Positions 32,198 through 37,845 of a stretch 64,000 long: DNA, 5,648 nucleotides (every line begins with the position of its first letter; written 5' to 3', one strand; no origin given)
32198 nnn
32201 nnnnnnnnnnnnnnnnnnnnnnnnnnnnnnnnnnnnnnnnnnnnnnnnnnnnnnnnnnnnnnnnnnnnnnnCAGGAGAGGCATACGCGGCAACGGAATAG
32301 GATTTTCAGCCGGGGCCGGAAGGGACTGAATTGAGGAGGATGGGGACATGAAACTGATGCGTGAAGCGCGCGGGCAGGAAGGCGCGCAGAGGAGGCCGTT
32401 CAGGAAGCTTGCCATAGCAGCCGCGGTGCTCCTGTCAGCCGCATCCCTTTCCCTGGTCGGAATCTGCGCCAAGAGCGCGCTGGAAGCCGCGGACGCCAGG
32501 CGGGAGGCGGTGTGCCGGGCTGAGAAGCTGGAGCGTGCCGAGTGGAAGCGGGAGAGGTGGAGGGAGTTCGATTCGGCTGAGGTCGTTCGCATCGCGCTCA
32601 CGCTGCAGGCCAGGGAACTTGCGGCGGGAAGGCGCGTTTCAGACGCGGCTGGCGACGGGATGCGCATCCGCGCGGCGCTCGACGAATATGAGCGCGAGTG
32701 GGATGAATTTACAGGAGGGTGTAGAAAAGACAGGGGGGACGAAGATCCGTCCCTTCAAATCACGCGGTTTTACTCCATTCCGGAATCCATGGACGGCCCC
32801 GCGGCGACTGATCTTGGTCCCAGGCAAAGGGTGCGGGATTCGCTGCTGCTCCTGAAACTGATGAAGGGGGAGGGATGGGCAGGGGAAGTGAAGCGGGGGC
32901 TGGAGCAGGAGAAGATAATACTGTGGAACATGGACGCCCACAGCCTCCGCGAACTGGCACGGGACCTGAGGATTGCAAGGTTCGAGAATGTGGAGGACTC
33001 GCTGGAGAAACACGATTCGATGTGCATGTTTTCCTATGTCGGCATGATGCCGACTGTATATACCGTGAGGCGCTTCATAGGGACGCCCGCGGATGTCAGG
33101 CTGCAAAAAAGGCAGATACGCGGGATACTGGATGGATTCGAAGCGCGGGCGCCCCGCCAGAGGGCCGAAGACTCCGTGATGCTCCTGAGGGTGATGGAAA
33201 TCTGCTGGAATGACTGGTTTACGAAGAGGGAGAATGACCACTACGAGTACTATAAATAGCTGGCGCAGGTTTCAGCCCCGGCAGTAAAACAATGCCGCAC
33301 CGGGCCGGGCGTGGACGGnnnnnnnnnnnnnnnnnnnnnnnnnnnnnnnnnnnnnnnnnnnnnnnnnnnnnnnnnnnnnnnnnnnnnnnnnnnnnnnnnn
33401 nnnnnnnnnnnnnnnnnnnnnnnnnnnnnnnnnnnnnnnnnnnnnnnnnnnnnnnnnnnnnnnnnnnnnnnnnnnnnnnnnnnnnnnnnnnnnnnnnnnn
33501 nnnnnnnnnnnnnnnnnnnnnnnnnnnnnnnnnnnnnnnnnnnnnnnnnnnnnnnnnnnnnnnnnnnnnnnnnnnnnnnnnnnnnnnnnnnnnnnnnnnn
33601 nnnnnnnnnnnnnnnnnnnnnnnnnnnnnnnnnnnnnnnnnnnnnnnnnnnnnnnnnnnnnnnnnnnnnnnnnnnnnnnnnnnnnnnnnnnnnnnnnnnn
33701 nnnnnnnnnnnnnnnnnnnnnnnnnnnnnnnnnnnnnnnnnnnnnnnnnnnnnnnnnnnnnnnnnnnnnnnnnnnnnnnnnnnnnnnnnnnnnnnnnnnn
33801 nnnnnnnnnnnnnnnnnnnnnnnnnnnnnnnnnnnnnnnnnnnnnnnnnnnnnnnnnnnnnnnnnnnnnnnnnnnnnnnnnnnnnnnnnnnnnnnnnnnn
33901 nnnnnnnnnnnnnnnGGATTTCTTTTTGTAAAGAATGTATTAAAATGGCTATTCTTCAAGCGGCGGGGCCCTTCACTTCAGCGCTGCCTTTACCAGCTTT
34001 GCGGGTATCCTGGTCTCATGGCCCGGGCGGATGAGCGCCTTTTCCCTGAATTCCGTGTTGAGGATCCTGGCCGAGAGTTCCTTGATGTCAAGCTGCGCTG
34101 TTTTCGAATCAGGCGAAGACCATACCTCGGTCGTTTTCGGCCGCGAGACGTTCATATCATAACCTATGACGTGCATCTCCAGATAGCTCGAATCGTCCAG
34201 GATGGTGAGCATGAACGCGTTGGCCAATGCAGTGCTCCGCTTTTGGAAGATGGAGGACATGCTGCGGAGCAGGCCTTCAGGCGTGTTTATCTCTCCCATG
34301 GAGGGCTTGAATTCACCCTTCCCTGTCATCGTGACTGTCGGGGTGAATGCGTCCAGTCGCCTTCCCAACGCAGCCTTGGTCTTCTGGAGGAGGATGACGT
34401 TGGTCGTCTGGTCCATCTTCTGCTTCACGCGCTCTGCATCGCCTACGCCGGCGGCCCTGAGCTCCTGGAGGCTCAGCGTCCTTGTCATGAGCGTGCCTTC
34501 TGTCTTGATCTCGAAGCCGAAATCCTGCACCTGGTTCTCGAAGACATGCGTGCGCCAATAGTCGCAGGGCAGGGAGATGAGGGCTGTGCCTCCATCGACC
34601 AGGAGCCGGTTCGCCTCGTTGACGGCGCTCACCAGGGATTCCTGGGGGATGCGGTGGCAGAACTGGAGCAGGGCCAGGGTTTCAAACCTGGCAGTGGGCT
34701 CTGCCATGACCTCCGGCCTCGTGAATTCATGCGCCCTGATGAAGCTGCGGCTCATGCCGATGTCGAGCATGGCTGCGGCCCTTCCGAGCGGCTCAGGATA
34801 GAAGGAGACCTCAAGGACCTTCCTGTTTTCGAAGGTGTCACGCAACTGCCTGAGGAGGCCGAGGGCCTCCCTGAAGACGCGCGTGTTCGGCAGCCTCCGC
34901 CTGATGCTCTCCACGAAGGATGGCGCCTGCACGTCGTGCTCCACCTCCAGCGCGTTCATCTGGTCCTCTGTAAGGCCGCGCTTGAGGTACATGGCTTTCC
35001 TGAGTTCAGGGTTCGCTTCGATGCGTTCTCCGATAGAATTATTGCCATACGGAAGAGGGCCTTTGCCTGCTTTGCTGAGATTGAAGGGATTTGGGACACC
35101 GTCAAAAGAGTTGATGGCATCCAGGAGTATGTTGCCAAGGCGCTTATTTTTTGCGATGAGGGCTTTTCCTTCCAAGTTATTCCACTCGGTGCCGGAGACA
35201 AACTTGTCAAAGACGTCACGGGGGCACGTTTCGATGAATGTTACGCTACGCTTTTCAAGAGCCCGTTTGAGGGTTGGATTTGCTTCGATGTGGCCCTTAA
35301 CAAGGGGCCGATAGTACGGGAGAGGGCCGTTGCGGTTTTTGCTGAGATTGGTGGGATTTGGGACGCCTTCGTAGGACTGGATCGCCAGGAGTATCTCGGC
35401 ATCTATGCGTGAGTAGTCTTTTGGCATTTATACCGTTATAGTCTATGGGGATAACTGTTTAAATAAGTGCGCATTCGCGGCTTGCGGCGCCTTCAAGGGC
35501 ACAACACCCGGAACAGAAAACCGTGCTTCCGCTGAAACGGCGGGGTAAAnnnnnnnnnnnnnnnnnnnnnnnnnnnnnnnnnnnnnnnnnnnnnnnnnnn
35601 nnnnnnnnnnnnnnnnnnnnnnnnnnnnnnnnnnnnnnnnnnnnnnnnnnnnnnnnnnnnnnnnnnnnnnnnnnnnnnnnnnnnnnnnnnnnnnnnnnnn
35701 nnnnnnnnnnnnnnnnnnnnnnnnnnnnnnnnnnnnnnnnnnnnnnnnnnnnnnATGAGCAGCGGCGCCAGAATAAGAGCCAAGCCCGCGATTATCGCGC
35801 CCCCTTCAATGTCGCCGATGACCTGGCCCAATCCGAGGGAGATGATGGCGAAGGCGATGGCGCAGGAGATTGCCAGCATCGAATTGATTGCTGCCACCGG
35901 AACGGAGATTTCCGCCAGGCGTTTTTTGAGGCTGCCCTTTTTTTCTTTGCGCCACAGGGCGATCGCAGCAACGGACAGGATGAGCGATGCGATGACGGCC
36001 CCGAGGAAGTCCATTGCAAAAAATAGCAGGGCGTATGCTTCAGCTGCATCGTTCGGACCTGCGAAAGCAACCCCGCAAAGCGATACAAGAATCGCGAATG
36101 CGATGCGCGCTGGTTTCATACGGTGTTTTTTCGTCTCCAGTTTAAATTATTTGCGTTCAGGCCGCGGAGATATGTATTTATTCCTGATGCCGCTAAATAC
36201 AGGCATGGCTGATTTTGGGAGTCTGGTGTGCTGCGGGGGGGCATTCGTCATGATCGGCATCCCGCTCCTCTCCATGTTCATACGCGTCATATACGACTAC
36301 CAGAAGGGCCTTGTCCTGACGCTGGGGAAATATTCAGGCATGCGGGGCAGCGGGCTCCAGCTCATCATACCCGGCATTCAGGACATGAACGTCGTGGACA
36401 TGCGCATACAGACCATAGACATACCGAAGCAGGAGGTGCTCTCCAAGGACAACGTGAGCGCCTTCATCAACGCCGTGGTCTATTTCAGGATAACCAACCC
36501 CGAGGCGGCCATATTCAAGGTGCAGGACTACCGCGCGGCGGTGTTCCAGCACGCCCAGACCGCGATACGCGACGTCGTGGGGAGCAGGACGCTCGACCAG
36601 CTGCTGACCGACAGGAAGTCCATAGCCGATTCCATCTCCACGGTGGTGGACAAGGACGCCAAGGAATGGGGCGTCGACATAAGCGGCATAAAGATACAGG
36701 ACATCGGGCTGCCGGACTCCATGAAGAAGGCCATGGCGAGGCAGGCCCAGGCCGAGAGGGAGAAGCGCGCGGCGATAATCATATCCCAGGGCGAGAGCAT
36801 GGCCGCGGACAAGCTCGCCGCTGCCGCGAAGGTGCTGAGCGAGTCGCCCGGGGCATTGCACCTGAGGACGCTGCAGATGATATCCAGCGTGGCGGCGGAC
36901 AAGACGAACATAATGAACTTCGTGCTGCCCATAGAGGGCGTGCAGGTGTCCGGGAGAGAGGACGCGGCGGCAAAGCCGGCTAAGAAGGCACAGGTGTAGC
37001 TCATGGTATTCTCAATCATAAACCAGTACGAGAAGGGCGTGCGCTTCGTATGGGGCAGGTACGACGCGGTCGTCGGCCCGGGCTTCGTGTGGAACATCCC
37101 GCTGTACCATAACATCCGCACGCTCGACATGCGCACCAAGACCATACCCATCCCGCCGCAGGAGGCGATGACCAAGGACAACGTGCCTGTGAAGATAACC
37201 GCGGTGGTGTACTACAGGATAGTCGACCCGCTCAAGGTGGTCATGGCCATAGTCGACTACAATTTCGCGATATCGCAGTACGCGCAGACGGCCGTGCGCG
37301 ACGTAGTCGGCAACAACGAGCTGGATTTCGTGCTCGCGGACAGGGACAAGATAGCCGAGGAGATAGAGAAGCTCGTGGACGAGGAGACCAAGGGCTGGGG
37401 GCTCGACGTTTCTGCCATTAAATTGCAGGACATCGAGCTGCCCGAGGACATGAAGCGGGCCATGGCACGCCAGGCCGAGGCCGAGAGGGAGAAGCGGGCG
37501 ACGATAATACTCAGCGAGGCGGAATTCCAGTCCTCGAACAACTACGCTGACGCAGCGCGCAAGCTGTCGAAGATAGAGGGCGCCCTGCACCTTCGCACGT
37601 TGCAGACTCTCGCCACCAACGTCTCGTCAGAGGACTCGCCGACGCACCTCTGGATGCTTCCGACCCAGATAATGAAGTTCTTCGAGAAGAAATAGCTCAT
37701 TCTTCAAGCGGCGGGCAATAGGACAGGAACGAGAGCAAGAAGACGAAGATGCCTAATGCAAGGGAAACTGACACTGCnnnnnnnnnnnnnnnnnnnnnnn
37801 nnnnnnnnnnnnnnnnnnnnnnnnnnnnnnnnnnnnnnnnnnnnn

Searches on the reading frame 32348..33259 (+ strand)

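Call 27: search_protein_families(library=pfam, proteins=[window:32348-33259:+], max_evalue=0.1)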
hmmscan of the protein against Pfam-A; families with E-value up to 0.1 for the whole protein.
window:32348-33259:+ (303 aa): 1 family
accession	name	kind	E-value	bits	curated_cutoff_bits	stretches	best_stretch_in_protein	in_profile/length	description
PF21490.2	PB2_cap-binding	-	0.027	15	27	1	207-287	4-86/121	Polymerase basic protein 2, cap-binding domain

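Call 73: search_protein_families(library=padloc, proteins=[window:32348-33259:+], max_evalue=0.001)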
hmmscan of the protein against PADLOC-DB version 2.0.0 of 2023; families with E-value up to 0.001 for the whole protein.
window:32348-33259:+ (303 aa): 0 families

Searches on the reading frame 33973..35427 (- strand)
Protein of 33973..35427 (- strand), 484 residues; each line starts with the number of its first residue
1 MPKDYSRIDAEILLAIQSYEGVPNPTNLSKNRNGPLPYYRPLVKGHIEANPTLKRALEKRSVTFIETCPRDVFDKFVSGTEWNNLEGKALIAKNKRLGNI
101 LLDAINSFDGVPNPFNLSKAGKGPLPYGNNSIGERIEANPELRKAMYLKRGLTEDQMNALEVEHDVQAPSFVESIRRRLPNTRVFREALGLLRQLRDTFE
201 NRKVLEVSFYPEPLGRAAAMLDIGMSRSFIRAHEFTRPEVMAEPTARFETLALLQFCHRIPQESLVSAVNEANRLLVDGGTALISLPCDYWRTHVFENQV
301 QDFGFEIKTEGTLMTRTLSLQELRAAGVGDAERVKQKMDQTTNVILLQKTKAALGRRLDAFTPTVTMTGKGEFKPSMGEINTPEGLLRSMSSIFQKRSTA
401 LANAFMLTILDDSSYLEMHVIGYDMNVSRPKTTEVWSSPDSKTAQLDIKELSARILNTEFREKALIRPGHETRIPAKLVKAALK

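Call 12: search_protein_families(library=ncbifam, proteins=[window:33973-35427:-], max_evalue=0.00001)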
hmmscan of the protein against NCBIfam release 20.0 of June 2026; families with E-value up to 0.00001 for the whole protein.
window:33973-35427:- (484 aa): 0 families

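Call 27: search_protein_families(library=pfam, proteins=[window:33973-35427:-], max_evalue=0.1)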
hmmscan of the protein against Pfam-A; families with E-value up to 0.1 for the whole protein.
window:33973-35427:- (484 aa): 1 family
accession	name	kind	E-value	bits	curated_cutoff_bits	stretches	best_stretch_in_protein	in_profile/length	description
PF05148.21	Methyltransf_8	-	0.07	13.4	27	0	252-327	124-199/219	Hypothetical methyltransferase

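Call 65: search_protein_families(library=phrogs, proteins=[window:33973-35427:-], max_evalue=0.01)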
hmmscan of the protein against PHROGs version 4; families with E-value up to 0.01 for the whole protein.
window:33973-35427:- (484 aa): 0 families

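Call 73: search_protein_families(library=padloc, proteins=[window:33973-35427:-], max_evalue=0.001)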
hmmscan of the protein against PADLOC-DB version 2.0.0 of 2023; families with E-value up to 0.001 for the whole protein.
window:33973-35427:- (484 aa): 0 families

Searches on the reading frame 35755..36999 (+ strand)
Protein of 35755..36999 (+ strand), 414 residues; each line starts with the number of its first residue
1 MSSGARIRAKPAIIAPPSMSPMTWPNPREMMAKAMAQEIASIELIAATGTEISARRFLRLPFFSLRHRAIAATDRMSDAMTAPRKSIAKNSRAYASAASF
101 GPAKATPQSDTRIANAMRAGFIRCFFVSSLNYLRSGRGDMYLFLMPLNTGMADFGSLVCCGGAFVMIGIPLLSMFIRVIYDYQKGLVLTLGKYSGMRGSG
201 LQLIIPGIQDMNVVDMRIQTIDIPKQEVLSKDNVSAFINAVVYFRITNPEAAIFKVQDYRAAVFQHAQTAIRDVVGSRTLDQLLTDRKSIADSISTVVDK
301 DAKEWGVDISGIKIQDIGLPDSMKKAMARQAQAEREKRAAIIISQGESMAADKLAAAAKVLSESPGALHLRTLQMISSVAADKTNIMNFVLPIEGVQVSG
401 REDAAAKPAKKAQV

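Call 3: search_protein_families(library=pfam, proteins=[window:35755-36999:+], max_evalue=0.01)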
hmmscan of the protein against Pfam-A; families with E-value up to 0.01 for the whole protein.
window:35755-36999:+ (414 aa): 2 families
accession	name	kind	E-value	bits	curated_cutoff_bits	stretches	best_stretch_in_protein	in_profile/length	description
PF01145.31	Band_7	-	2.5e-39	135.6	23.6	1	181-347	5-175/176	SPFH domain / Band 7 family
PF13421.11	Band_7_1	-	4.9e-05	23.5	24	1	254-332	128-208/211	SPFH domain-Band 7 family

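Call 73: search_protein_families(library=padloc, proteins=[window:35755-36999:+], max_evalue=0.001)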
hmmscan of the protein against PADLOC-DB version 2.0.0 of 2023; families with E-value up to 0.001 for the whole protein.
window:35755-36999:+ (414 aa): 0 families

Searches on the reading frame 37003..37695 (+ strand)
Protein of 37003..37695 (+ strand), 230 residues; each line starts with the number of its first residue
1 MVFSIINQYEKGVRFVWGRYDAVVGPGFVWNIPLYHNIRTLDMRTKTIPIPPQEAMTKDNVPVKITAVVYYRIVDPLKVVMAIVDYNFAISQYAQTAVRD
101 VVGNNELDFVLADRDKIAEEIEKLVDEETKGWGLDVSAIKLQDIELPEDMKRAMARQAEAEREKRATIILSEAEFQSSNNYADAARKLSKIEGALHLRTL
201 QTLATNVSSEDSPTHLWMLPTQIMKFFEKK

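Call 3: search_protein_families(library=pfam, proteins=[window:37003-37695:+], max_evalue=0.01)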
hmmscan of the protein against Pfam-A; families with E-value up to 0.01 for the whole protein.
window:37003-37695:+ (230 aa): 2 families
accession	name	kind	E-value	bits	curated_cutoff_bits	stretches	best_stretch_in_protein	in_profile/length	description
PF01145.31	Band_7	-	1.3e-42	146.3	23.6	1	5-174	2-175/176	SPFH domain / Band 7 family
PF13421.11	Band_7_1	-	7.1e-06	26.2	24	1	71-159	109-208/211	SPFH domain-Band 7 family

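Call 36: search_protein_families(library=ncbifam, proteins=[window:37003-37695:+], max_evalue=0.001)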
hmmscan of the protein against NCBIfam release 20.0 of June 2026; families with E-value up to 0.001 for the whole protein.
window:37003-37695:+ (230 aa): 3 families
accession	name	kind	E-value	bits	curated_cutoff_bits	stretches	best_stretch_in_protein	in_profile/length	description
TIGR01933.1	hflK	equivalog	8.3e-21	74.6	159.4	1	3-176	1-177/261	FtsH protease activity modulator HflK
NF008181.0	PRK10930.1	equivalog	3.2e-12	46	660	1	3-179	97-274/419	FtsH protease activity modulator HflK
TIGR01932.1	hflC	equivalog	4.9e-09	35.4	134.4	1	23-113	47-142/318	protease modulator HflC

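Call 73: search_protein_families(library=padloc, proteins=[window:37003-37695:+], max_evalue=0.001)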
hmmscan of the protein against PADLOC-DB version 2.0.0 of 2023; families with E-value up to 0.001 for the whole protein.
window:37003-37695:+ (230 aa): 0 families
